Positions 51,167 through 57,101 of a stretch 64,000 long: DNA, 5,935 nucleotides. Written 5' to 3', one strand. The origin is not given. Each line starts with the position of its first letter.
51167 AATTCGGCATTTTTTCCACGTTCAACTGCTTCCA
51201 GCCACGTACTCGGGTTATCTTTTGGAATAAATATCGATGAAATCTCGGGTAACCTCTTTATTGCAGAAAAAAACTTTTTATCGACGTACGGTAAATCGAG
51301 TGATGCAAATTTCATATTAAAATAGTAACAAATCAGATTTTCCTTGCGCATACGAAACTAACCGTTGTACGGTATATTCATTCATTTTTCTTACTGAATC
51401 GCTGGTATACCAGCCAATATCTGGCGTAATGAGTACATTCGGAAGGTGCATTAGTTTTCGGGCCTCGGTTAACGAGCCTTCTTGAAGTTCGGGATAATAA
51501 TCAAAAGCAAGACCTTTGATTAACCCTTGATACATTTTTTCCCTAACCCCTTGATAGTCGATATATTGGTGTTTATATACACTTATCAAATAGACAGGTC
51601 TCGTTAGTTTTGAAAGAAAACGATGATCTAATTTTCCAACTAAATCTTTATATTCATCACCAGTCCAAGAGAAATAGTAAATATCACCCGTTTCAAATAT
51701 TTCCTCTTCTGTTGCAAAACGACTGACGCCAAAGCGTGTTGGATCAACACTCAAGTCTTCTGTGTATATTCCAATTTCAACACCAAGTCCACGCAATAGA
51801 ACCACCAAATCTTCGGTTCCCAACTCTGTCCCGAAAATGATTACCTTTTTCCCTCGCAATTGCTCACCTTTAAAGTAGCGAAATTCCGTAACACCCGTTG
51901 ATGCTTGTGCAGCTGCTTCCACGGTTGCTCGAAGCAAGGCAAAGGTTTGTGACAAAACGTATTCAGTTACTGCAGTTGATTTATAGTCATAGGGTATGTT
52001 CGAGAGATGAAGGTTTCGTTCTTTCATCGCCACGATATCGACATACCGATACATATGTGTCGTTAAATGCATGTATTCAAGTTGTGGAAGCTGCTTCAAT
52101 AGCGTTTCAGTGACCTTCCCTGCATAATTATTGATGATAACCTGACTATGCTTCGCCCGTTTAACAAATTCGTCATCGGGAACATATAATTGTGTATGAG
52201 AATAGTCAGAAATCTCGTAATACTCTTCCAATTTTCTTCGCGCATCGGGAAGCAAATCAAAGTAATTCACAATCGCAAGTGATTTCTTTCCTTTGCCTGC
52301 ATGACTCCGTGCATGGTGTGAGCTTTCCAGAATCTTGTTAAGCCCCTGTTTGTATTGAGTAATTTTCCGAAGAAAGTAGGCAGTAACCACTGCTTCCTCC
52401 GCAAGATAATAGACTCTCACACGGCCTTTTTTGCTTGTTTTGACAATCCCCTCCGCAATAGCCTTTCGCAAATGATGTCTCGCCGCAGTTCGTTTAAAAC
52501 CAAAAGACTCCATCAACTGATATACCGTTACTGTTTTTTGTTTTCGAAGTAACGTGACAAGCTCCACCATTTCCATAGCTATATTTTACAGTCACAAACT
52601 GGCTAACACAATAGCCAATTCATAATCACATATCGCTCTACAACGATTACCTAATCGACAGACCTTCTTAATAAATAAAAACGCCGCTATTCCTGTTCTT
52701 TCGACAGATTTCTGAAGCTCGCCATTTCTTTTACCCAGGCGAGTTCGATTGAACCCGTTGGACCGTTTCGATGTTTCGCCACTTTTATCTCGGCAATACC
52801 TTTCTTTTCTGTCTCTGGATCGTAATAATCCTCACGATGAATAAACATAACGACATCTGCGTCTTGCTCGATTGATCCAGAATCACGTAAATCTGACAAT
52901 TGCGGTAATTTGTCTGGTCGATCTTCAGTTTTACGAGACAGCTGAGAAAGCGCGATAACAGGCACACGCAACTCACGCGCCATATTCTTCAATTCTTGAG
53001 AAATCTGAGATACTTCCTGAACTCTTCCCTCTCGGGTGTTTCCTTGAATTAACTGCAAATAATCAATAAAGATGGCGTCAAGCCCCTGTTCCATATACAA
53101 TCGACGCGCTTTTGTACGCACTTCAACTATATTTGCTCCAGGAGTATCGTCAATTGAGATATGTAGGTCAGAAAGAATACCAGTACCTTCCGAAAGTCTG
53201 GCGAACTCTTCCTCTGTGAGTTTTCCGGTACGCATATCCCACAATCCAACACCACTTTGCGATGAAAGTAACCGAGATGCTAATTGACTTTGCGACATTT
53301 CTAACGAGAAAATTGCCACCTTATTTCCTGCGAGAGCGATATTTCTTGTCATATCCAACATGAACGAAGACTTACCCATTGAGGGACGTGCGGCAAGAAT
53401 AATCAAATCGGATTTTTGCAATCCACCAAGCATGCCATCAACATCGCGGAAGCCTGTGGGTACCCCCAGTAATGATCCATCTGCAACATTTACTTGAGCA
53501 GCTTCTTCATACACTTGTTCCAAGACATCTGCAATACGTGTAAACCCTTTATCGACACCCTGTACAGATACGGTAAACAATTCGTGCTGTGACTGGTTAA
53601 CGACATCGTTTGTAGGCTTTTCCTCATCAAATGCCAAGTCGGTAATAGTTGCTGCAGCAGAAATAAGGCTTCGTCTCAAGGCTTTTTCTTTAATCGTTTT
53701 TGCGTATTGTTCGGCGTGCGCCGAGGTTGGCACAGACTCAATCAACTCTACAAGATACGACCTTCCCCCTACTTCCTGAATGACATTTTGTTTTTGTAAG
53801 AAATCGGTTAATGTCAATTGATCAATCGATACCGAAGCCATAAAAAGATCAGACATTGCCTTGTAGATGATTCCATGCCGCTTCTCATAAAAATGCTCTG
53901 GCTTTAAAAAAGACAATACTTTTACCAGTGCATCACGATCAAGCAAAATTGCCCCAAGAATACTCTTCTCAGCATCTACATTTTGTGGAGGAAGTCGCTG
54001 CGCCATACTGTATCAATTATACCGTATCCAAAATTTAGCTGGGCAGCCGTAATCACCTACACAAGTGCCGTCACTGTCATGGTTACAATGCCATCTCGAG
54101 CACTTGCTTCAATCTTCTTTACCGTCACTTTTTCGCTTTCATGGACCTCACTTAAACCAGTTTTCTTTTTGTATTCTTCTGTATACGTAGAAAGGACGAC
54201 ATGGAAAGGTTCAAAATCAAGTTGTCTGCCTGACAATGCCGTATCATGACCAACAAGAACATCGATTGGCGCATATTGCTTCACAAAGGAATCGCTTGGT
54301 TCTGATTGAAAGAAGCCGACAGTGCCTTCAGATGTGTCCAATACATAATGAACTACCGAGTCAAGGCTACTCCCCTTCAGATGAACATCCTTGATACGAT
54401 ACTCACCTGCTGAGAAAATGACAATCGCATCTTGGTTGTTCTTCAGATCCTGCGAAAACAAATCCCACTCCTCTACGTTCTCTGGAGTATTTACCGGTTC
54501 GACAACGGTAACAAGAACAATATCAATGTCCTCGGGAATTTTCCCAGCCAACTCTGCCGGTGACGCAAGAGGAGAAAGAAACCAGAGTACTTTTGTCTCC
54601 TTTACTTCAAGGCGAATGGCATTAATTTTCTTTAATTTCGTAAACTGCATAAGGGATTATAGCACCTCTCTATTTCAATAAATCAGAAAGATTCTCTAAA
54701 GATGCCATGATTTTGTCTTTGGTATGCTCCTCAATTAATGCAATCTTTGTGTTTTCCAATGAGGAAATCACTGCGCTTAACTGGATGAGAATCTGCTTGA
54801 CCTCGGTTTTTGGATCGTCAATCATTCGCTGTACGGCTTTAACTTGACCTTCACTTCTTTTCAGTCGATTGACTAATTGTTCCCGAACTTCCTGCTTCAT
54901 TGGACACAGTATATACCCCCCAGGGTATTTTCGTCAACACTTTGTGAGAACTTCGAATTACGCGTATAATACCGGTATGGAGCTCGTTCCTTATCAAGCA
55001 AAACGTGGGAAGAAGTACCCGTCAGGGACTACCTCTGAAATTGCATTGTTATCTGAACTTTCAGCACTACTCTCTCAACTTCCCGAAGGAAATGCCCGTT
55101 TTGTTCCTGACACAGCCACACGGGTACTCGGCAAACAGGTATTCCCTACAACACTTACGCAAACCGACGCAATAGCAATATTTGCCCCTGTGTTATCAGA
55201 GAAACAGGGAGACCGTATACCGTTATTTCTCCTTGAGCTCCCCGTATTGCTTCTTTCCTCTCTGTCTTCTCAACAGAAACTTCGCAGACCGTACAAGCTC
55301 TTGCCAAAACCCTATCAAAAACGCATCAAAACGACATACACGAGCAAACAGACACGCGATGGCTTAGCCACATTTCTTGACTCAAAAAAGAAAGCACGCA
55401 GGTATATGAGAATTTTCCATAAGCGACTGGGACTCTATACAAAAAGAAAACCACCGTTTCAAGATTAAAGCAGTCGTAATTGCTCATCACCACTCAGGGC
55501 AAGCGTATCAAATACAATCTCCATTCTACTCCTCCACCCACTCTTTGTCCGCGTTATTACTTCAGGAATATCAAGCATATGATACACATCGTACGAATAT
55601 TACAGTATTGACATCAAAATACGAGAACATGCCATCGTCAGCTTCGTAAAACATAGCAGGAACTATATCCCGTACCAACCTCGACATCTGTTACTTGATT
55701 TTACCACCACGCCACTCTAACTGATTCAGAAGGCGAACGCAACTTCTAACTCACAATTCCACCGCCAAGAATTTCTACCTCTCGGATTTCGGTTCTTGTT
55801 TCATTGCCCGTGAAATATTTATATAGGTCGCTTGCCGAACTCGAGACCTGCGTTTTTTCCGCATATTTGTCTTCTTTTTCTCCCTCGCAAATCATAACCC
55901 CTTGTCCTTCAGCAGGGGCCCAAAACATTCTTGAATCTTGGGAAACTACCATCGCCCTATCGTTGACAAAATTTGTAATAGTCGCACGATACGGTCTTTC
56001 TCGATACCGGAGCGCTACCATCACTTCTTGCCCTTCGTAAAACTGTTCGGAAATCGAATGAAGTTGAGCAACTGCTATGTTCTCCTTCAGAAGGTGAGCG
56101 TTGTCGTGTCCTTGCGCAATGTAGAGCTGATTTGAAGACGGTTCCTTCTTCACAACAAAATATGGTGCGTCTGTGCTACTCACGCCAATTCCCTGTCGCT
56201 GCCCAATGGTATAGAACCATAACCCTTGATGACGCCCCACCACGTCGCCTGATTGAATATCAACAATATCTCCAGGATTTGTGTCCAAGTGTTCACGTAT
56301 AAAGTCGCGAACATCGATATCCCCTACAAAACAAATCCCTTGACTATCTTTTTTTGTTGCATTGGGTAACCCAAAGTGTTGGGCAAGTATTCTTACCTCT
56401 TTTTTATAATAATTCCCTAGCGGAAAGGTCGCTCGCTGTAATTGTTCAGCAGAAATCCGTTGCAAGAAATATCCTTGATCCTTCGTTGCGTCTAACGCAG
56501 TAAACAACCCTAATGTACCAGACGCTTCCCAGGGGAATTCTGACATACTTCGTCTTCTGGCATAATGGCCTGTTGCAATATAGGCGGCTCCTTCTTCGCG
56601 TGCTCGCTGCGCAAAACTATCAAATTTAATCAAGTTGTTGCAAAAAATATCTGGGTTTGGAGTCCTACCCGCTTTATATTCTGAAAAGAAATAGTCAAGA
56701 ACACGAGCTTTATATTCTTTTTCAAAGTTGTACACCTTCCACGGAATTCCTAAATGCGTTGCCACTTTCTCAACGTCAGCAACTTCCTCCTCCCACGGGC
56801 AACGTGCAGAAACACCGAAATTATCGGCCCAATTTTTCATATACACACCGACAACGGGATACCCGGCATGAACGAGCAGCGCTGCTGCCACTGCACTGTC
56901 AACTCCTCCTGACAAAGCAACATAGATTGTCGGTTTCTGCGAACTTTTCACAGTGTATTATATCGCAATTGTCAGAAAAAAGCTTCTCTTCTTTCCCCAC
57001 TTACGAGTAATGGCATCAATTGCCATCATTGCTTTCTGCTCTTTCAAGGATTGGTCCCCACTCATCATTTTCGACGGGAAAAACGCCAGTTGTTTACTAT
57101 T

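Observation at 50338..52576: Transcription-factor-like fusion: winged HTH plus catalytically dead 2-hydroxyacid-dehydrogenase domain, adjacent to its active paralog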

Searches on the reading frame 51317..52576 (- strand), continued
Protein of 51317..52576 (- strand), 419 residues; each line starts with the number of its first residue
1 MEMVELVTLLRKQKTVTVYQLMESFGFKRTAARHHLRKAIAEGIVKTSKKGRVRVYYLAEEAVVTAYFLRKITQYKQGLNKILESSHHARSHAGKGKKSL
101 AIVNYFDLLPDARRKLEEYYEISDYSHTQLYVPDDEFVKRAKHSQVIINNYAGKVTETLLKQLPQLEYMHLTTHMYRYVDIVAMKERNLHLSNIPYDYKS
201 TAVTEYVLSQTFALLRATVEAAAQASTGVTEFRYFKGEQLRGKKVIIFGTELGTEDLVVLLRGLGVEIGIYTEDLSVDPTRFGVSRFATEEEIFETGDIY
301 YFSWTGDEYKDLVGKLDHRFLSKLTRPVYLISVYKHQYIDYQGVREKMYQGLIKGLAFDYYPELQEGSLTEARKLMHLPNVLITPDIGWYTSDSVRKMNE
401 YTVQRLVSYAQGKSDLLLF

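Call 69: find_encoding_contigs(protein=P0010, flank=1500, max_places=1)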
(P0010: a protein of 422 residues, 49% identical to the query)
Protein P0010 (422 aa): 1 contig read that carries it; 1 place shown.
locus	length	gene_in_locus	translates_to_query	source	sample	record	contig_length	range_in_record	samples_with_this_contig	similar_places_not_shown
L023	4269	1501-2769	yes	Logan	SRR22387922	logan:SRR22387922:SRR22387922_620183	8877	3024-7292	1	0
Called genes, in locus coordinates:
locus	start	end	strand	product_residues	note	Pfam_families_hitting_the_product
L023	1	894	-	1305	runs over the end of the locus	?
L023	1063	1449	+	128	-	PF18894:PhageMetallopep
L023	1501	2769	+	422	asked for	PF00389:2-Hacid_dh, PF02826:2-Hacid_dh_C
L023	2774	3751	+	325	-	PF00389:2-Hacid_dh, PF02826:2-Hacid_dh_C, PF03807:F420_oxidored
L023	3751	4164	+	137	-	-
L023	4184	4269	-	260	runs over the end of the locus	-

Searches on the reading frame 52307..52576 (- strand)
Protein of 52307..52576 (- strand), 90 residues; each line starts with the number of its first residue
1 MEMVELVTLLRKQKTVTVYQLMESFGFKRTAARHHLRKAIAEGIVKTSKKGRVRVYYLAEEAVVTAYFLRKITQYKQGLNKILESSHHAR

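Call 48: search_solved_structures(query=A3, max_evalue=0.01, show_alignments=2)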
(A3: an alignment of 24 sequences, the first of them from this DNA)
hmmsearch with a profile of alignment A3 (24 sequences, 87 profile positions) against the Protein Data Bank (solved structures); distinct sequences matched with E-value up to 0.01: 133 (the best 60 are shown).
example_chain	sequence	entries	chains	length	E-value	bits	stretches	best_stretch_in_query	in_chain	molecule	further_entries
2lvs_A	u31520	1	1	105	2.4e-09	40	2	8-52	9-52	Putative uncharacterized protein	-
3tgn_A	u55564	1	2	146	3.1e-08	36.4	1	2-63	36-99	Adc operon repressor AdcR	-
3f6v_A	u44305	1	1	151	3.9e-08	36.1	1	4-65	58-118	Possible transcriptional regulator, ArsR family protein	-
2kko_A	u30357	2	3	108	9.2e-08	34.9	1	8-71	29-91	POSSIBLE TRANSCRIPTIONAL REGULATORY PROTEIN (POSSIBLY ARSR-FAMILY) | Possible transcriptional regulatory arsR-family protein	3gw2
1r22_A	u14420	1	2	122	1.5e-07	34.3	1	4-76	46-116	Transcriptional repressor smtB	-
2efq_A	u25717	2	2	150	2e-07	33.9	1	2-49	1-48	150aa long hypothetical transcriptional regulator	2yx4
2e7w_A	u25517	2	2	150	2.2e-07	33.7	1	2-49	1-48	150aa long hypothetical transcriptional regulator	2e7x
2efo_A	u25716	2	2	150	2.2e-07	33.7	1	2-49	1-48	150aa long hypothetical transcriptional regulator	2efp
2pmh_A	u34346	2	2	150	2.3e-07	33.6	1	2-49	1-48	150aa long hypothetical transcriptional regulator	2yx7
2cyy_A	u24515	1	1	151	3.7e-07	33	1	2-50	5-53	Putative HTH-type transcriptional regulator PH1519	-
2ia0_A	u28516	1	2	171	4e-07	32.9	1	2-50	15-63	Putative HTH-type transcriptional regulator PF0864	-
1ri7_A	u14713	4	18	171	4.9e-07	32.6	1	2-50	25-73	Putative transcriptional regulator | Putative HTH-type transcriptional regulator PH1519 | Uncharacterized HTH-type transcriptional regulator PH1519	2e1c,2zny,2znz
2oqg_A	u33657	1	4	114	5e-07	32.6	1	4-61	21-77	Possible transcriptional regulator, ArsR family protein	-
7fby_A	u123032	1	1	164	5.1e-07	32.6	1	2-50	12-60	Transcriptional regulatory protein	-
2lkp_A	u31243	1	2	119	6.4e-07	32.2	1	5-67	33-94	HTH-type transcriptional regulator NmtR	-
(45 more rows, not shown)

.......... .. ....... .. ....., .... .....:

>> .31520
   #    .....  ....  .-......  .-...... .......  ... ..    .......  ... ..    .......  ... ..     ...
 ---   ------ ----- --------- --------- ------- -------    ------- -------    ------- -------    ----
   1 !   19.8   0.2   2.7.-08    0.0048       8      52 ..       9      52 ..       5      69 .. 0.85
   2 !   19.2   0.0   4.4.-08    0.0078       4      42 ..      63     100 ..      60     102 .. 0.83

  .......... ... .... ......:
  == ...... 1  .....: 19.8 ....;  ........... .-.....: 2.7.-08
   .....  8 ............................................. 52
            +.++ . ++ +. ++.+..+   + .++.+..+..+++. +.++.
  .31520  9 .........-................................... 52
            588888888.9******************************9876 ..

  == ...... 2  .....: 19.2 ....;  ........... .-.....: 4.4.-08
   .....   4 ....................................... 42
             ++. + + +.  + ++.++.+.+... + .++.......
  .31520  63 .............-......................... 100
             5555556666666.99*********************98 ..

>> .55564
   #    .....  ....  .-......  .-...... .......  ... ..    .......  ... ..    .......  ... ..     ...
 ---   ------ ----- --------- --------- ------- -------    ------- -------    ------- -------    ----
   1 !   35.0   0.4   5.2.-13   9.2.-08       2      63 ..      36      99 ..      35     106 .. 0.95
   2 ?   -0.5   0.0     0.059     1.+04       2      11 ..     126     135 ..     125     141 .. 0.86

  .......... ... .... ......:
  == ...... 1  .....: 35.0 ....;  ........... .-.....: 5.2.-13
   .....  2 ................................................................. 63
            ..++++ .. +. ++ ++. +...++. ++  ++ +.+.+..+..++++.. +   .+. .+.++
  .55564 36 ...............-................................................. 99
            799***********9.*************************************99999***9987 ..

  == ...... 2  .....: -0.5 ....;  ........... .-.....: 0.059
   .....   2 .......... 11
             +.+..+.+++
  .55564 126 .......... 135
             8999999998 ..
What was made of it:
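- On ArsR/SmtB-MarR-TrmB class winged-HTH DNA-binding domains: PDB profile hits AdcR, SmtB and ArsR at 1e-7 to 1e-8 (call 48).
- Checked: A profile of the N-terminal domain hits AdcR, SmtB and ArsR structures at E about 1e-8 (call 48).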

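Call 49: search_protein_families(library=pfam, alignment_id=A3, max_evalue=0.001)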
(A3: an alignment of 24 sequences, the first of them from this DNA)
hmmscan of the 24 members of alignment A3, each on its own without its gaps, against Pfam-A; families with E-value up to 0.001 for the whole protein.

A. member 1, seq(90 aa): 4 families
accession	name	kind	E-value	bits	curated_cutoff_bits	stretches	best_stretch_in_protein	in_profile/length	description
PF01022.26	HTH_5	-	1.3e-05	25.4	22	1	3-46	4-46/47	Bacterial regulatory protein, arsR family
PF06163.17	DUF977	-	8.7e-05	23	22.1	1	6-57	17-66/134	Bacterial protein of unknown function (DUF977)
PF07848.18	PaaX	-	0.00016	22.3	24.8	1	20-61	28-69/70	PaaX-like protein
PF21248.3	SoFic-like_C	-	0.0007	20.2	27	0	5-56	20-71/76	Protein adenylyltransferase SoFic-like, C-terminal domain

B. families by the number of members that match (of 24 scanned): 23 families
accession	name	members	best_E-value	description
PF01047.28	MarR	11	4.7e-09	MarR family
PF12840.13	HTH_20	11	2.9e-07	Helix-turn-helix domain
PF13412.12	HTH_24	10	1.9e-12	Winged helix-turn-helix DNA-binding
PF09339.16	HTH_IclR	10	2.6e-09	IclR helix-turn-helix domain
PF01022.26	HTH_5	10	3.2e-09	Bacterial regulatory protein, arsR family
PF12802.13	MarR_2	10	3.4e-08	MarR family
PF01978.25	TrmB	10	4.5e-07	Sugar-specific transcriptional regulator TrmB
PF13463.12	HTH_27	6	5.5e-08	Winged helix DNA-binding domain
PF25212.1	HVO_A0114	6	5e-07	HVO_A0114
PF13404.12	HTH_AsnC-type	3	8.3e-09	AsnC-type helix-turn-helix domain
PF08279.18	HTH_11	3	5.2e-07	HTH domain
PF03965.22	Penicillinase_R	3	1.1e-06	Penicillinase repressor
PF24266.1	HTH_HVO_0163_N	2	7.7e-05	HVO_0163, N-terminal HTH domain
PF25213.1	HVO_A0261_N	2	0.00022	HVO_A0261 N-terminal domain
PF13545.12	HTH_Crp_2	2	0.00024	Crp-like helix-turn-helix domain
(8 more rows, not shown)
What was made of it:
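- On ArsR/SmtB-MarR-TrmB class winged-HTH DNA-binding domains: MarR, HTH_20, HTH_24, IclR and TrmB models each hit 10-11 of 24 members (call 49).
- Closest known: Enzyme-derived sensor domains in bacterial regulators generally. Different: The TrmB Pfam model hits the N-terminal domain of 10 of 24 members (call 49), but TrmB's C-terminal sugar-binding domain is unrelated.
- Checked: It is 25.4 bits when the first 90 aa are scanned alone, above the cut-off (call 49).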

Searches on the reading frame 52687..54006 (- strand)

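Call 58: search_protein_families(library=pfam, proteins=[window:52687-54006:-], max_evalue=0.00001)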
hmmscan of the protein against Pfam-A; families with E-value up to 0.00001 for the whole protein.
window:52687-54006:- (439 aa): 3 families
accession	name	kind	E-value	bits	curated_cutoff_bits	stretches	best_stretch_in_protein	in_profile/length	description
PF03796.21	DnaB_C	-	1.9e-103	345.8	27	1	181-433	1-255/255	DnaB-like helicase C terminal domain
PF00772.26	DnaB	-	1.1e-33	115.7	23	1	6-107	2-103/103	DnaB-like helicase N terminal domain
PF13481.12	AAA_25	-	3.7e-10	40.2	27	1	194-357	27-191/195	AAA domain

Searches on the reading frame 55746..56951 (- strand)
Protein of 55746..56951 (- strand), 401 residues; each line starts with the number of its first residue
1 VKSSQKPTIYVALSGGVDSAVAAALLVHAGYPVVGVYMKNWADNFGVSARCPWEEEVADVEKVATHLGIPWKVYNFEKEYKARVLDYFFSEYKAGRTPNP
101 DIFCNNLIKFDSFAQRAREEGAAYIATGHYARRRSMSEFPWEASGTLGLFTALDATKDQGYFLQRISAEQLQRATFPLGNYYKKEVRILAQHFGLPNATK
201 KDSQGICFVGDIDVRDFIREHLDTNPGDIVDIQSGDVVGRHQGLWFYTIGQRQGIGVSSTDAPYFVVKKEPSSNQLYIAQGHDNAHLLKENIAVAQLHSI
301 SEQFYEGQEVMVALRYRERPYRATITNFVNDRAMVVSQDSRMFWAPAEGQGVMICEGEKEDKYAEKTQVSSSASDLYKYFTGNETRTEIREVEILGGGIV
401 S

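Call 58: search_protein_families(library=pfam, proteins=[window:55746-56951:-], max_evalue=0.00001)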
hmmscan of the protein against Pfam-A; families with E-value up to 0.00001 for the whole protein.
window:55746-56951:- (401 aa): 2 families
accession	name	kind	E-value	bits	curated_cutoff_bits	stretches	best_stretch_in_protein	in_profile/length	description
PF03054.22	tRNA_Me_trans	-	1.3e-72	244.2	20.6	1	8-210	2-201/202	tRNA methyl transferase HUP domain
PF20259.3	tRNA_Me_trans_M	-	2.4e-25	88.3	27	1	215-280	1-66/66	tRNA methyl transferase PRC-barrel domain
